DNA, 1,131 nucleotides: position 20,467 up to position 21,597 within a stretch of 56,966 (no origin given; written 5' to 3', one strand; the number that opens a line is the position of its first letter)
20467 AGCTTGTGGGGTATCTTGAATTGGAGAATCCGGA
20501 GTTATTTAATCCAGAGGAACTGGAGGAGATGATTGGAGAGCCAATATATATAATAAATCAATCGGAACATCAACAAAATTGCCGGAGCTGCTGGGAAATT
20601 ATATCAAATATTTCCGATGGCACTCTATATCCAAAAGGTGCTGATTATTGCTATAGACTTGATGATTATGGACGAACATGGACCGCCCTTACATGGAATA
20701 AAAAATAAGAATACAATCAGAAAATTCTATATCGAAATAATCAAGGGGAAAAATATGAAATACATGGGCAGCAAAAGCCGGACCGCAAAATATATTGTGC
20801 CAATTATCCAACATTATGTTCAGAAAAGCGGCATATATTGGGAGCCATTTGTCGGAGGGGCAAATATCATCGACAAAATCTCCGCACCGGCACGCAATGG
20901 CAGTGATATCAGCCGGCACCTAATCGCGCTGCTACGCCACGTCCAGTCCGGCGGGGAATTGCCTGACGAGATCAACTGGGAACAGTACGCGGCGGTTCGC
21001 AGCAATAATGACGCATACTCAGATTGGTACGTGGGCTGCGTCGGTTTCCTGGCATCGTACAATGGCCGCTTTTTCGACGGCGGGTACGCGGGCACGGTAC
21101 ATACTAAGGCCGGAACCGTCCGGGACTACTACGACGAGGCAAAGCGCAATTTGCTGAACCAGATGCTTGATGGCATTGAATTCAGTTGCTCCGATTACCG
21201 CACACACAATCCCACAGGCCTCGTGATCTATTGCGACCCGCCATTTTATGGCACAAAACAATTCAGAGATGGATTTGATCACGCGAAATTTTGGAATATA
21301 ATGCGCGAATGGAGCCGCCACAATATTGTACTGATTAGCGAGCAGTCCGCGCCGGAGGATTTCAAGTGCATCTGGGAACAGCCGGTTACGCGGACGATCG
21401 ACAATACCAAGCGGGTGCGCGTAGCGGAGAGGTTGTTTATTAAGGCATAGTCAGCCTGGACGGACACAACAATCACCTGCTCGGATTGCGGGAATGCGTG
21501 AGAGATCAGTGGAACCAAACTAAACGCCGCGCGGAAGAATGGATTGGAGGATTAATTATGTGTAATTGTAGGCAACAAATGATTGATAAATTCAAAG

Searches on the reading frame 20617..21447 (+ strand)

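Call 29: search_protein_families(library=phrogs, proteins=[window:20617-21447:+], max_evalue=0.001)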
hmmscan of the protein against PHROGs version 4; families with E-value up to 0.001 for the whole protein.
window:20617-21447:+ (277 aa): 1 family
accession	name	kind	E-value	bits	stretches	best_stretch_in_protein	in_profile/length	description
phrog_56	-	other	1.8e-27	97.9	1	47-275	65-321/647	DNA methyltransferase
